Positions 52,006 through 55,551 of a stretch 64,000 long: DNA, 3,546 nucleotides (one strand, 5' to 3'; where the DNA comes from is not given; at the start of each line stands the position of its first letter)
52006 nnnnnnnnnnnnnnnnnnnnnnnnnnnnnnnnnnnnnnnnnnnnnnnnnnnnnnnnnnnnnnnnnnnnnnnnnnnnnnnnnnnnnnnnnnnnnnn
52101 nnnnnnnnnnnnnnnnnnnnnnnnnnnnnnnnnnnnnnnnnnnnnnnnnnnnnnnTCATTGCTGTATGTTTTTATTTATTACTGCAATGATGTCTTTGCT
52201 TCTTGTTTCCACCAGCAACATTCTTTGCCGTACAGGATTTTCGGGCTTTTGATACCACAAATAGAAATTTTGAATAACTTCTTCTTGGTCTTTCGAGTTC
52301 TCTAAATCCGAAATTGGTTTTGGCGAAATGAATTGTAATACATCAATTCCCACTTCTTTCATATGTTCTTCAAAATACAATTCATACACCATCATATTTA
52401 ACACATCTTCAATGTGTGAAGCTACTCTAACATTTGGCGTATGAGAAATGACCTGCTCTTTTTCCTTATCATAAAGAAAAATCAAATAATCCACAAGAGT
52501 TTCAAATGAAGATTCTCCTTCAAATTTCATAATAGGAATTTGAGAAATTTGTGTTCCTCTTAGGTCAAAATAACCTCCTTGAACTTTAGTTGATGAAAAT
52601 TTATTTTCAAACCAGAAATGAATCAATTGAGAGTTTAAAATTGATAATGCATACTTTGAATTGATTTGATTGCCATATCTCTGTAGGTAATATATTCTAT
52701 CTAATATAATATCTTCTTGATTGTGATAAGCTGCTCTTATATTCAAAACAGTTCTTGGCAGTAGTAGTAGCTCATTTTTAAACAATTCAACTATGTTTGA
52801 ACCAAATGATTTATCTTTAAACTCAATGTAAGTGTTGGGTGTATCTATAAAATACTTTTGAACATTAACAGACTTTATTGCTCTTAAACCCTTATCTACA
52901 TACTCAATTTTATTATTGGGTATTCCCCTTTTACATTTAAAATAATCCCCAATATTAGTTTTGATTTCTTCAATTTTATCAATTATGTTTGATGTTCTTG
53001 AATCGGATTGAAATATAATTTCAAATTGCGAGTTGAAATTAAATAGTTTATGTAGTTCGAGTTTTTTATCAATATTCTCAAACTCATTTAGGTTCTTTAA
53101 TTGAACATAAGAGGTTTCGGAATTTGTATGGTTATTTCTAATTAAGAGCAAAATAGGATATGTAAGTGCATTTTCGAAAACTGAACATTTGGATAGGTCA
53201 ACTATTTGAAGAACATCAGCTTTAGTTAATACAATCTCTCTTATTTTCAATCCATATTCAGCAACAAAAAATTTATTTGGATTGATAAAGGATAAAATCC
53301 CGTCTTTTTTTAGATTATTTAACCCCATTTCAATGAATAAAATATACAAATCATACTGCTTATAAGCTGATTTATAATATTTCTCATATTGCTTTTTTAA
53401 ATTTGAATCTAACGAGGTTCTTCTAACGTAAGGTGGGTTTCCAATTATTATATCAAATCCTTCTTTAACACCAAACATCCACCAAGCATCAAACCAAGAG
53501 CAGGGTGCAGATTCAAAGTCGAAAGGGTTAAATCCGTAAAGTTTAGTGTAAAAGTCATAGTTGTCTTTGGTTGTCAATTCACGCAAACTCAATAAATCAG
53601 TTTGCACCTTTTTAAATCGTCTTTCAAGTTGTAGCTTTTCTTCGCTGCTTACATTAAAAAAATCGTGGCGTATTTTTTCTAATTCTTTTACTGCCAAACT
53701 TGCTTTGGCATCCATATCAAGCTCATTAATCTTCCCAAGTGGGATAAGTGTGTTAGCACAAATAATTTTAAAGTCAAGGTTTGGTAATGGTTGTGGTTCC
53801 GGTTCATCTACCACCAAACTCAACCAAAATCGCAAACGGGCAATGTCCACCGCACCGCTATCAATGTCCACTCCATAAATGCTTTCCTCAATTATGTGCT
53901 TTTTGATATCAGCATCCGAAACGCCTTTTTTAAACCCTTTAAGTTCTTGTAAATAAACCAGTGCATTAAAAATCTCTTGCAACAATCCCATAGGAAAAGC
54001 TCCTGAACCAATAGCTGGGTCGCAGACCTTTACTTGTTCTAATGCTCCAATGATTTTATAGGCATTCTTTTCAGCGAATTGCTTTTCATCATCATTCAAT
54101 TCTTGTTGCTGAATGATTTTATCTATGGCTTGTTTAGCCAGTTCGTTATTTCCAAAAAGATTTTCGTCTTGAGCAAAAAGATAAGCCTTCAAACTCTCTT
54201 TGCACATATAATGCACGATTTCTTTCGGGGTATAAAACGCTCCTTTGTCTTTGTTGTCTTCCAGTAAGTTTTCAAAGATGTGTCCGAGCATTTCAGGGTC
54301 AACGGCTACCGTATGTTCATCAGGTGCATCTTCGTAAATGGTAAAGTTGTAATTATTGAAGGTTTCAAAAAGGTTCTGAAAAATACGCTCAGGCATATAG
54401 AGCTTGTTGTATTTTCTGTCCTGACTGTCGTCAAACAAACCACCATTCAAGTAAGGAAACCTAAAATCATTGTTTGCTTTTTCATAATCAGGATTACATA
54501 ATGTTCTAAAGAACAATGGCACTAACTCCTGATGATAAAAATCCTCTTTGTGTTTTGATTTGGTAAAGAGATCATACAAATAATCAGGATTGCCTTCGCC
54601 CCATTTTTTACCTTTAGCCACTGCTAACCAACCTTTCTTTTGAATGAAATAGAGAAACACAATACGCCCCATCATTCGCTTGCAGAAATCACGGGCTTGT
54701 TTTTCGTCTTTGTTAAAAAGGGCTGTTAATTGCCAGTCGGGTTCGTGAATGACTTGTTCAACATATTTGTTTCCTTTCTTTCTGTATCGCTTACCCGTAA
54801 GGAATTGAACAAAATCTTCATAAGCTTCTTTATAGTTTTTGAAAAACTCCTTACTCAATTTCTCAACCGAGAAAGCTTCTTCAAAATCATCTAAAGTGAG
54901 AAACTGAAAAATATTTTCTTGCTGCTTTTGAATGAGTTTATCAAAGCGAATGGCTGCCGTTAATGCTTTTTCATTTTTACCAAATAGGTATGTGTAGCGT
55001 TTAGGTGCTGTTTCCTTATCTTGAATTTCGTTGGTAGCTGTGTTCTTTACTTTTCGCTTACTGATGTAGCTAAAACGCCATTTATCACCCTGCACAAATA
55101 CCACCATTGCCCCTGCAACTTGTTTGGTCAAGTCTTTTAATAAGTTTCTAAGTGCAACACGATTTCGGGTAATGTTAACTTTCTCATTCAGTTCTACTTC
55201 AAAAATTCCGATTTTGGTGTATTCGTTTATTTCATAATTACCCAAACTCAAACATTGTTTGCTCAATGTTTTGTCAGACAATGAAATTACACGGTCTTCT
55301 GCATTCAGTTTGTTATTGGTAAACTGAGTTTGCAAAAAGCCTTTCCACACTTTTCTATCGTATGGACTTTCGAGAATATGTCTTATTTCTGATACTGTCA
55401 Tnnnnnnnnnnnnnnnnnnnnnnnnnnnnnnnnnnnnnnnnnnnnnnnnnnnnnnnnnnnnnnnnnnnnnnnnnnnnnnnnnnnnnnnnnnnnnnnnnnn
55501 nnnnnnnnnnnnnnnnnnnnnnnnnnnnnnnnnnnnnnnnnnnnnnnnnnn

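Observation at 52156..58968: Atypical restriction-like module: PLD-nuclease/SF2-helicase fusion plus a 1081-aa Eco57I-like adenine methyltransferase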

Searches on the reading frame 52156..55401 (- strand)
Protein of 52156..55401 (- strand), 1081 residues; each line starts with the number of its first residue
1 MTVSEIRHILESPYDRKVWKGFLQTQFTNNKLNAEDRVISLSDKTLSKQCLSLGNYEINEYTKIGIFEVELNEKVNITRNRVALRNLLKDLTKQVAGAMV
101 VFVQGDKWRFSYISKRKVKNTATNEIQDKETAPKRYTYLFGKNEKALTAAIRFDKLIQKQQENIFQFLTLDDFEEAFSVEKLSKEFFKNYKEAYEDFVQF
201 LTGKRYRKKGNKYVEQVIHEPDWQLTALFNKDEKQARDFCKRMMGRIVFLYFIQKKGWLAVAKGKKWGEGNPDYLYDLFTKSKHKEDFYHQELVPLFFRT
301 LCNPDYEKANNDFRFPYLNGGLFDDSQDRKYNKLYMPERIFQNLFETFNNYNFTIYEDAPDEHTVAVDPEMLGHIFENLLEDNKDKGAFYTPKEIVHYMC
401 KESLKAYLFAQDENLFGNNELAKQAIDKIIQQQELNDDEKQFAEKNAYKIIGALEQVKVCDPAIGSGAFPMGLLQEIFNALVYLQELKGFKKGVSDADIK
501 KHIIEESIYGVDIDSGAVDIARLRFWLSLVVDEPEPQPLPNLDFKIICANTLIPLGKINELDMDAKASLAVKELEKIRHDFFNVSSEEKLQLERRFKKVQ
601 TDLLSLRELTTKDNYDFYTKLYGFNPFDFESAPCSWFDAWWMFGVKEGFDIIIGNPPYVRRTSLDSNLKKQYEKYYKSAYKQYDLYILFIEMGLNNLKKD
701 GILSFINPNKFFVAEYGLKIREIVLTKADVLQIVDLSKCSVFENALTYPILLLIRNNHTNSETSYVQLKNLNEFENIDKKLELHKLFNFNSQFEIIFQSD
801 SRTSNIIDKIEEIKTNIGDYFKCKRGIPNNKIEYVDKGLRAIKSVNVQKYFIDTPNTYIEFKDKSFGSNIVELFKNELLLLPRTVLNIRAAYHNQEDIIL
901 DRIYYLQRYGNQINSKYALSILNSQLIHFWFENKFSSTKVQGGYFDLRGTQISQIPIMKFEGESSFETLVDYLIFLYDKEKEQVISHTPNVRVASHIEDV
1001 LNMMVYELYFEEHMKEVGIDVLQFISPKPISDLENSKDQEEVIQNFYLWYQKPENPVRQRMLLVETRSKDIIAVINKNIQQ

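Call 4: search_protein_families(library=pfam, proteins=[window:52156-55401:-], max_evalue=0.01)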
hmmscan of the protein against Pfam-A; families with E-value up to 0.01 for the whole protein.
window:52156-55401:- (1081 aa): 6 families
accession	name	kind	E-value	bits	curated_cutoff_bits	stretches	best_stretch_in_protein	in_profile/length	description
PF07669.17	Eco57I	-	7.9e-39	133.9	25.3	1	506-742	1-171/171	Eco57I restriction-modification methylase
PF12950.13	TaqI_C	-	2.6e-15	57.2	26.5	1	845-957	7-118/118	TaqI-like C-terminal specificity domain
PF02384.22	N6_Mtase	-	5.2e-13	49.4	20.4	1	645-793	122-272/311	N-6 DNA Methylase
PF20473.4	MmeI_Mtase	-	2.1e-06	27.5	27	1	447-686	11-176/259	MmeI, DNA-methyltransferase domain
PF01170.24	UPF0020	-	5.9e-05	23.3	22.3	0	647-684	120-157/197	RMKL-like, methyltransferase domain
PF03822.20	NAF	-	0.003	18.1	25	0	779-816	14-47/54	NAF domain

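Call 5: search_protein_families(library=padloc, proteins=[window:52156-55401:-], max_evalue=0.01)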
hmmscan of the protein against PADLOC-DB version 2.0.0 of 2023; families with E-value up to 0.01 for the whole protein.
window:52156-55401:- (1081 aa): 47 families (the best 25 are shown)
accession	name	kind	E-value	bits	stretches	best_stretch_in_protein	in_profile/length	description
PDLC03601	REase_MTase_IIG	-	2.9e-81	271.8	1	230-754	230-779/1110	Type IIG restriction enzyme-methyltransferase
PDLC03596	REase_MTase_IIG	-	3.6e-81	271.6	3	445-761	530-825/1148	Type IIG restriction enzyme-methyltransferase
PDLC03612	REase_MTase_IIG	-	5.4e-54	181.8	4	647-830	805-992/1247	Type IIG restriction enzyme-methyltransferase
PDLC03609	REase_MTase_IIG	-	1.6e-35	120.2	2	645-820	554-730/1066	Type IIG restriction enzyme-methyltransferase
PDLC03604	REase_MTase_IIG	-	3.1e-31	106.3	2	622-813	515-703/1011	Type IIG restriction enzyme-methyltransferase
PDLC03335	MTase_II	-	6.1e-29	99.1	1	642-811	189-352/607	Type II methyltransferase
PDLC03628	REase_MTase_IIG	-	2.8e-28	96.6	3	237-410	190-361/1100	Type IIG restriction enzyme-methyltransferase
PDLC02521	PglX|PglXI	-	5.4e-28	95.5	1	389-787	247-620/1174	PglX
PDLC03348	MTase_II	-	1.2e-25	88.2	2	649-976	347-677/727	Type II methyltransferase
PDLC03313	MTase_II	-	1e-24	85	1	645-773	141-270/563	Type II methyltransferase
PDLC03629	REase_MTase_IIG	-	2.8e-24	83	2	637-770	559-701/1182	Type IIG restriction enzyme-methyltransferase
PDLC03235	MTase_II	-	3.7e-22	76.9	1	645-996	243-631/648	Type II methyltransferase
PDLC03250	MTase_II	-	2.9e-19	67.3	1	646-813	338-503/775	Type II methyltransferase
PDLC03338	MTase_II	-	8.3e-18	62.4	1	647-769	244-362/604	Type II methyltransferase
PDLC02529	PglX|PglXI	-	1.6e-17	60.6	2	648-738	357-451/1189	PglX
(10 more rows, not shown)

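Call 6: search_protein_families(library=ncbifam, proteins=[window:52156-55401:-], max_evalue=0.001)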
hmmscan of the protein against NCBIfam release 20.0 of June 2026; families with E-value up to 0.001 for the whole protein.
window:52156-55401:- (1081 aa): 4 families
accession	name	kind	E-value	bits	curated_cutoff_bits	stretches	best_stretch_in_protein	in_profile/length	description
NF033452.1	BREX_1_MTaseX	exception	3.9e-29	101.2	500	2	389-527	253-377/1210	BREX-1 system adenine-specific DNA-methyltransferase PglX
NF033455.1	BREX_6_MTaseX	exception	2.2e-19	68.6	900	2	445-527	318-398/1319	BREX-6 system adenine-specific DNA-methyltransferase PglX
NF033451.1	BREX_2_MTaseX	equivalog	6.6e-14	50.6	400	2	648-744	358-458/1185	BREX-2 system adenine-specific DNA-methyltransferase PglX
TIGR03534.1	RF_mod_PrmC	equivalog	0.00043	19.8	199.1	0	636-667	147-175/253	peptide chain release factor N(5)-glutamine methyltransferase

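Call 37: search_solved_structures(query=window:52156-55401:-, max_evalue=0.001)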
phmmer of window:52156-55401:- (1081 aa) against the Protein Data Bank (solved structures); distinct sequences matched with E-value up to 0.001: 7.
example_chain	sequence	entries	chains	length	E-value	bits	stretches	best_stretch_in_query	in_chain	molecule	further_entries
7lni_A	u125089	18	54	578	1.6e-11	46.1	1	648-884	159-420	Site-specific DNA-methyltransferase (adenine-specific)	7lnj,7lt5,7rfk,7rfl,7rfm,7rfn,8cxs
8cxz_A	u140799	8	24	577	1.7e-11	46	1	648-884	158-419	Site-specific DNA-methyltransferase (adenine-specific)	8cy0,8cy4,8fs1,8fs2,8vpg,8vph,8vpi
7qw5_A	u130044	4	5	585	2.2e-10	42.4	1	638-810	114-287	Modification methylase BseCI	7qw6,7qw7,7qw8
1g38_A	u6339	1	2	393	9.6e-05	23.7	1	645-725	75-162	MODIFICATION METHYLASE TAQI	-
1aqj_A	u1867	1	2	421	0.00011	23.5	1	645-725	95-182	ADENINE-N6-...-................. TAQI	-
2ibs_A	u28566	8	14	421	0.00011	23.5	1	645-725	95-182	Modification methylase TaqI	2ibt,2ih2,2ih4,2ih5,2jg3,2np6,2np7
1aqi_A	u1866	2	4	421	0.00011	23.5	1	645-725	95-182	ADENINE-N6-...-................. TAQI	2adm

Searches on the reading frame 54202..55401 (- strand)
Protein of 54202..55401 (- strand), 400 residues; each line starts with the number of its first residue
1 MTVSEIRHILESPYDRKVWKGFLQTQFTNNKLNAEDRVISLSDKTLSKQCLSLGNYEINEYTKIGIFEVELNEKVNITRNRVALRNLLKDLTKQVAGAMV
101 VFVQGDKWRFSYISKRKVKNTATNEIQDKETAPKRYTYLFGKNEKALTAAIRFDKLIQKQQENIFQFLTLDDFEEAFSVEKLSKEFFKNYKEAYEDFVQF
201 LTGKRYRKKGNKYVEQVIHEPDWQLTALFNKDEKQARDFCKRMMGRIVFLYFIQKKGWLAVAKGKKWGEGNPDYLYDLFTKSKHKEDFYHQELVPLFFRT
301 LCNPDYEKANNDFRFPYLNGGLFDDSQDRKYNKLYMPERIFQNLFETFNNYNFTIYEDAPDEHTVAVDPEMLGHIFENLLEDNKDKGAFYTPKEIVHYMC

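Call 57: search_solved_structures(query=A3, max_evalue=1)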
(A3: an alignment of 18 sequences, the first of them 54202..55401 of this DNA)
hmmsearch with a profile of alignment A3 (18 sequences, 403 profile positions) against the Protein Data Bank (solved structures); distinct sequences matched with E-value up to 1: 3.
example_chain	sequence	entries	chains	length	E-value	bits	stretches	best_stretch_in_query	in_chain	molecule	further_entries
7vru_A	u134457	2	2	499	0.045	16.1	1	334-402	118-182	Site-specific DNA-methyltransferase (adenine-specific)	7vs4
3khk_A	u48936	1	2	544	0.17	14.2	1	371-400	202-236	Type I restriction-modification system methylation subunit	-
5hr4_C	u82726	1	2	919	0.86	11.8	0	286-327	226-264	MmeI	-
